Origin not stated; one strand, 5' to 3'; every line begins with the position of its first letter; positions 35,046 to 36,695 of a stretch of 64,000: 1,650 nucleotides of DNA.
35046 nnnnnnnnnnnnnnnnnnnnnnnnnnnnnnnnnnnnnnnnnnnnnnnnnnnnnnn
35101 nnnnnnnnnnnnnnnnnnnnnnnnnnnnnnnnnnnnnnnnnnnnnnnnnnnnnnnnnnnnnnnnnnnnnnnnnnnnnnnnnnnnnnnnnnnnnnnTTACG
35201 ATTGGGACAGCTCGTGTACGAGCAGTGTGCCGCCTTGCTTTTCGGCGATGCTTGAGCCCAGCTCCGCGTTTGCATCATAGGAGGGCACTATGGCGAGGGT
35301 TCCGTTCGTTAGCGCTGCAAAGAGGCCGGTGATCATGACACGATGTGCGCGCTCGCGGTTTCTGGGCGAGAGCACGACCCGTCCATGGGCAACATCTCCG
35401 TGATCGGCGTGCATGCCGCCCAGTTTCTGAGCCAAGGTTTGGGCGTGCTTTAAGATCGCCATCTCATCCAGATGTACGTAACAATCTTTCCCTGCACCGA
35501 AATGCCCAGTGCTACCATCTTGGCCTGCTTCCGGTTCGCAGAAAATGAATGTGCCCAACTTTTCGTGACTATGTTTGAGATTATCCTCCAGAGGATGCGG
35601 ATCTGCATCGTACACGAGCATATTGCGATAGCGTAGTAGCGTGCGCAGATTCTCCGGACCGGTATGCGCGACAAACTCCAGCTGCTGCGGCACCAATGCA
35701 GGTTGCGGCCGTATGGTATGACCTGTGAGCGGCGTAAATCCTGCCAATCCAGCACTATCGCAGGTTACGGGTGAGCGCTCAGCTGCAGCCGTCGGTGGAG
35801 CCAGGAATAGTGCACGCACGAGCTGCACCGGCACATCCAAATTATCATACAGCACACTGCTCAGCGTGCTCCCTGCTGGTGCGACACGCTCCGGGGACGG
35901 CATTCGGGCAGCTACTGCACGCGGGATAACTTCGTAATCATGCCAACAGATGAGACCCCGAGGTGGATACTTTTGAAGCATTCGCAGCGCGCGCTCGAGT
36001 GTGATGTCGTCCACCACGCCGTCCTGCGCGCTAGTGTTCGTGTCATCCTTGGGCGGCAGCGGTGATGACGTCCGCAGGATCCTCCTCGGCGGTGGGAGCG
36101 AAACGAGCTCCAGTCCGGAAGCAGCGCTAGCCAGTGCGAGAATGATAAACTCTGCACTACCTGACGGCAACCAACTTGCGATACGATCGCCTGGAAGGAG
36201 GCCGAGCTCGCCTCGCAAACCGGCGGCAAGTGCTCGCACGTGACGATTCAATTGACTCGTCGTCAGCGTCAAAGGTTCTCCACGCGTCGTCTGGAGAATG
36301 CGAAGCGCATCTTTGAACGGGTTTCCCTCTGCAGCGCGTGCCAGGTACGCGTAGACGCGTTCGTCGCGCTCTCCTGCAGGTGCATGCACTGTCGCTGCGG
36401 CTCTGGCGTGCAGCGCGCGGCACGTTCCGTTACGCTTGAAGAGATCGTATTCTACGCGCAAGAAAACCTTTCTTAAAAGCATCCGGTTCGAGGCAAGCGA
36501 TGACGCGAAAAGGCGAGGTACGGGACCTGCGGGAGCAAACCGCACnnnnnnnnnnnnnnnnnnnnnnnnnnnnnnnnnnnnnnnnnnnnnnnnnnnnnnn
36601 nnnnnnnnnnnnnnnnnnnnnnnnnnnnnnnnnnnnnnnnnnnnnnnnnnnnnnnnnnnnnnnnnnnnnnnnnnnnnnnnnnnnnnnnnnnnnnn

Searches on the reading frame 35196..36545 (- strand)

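Call 8: search_protein_families(library=pfam, proteins=[window:35196-36545:-], max_evalue=0.01)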
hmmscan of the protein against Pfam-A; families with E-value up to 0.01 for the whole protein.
window:35196-36545:- (449 aa): 1 family
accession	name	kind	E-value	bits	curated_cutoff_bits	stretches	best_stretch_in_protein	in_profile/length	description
PF00501.34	AMP-binding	-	1.6e-08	34.3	29.9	1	69-150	2-76/384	AMP-binding enzyme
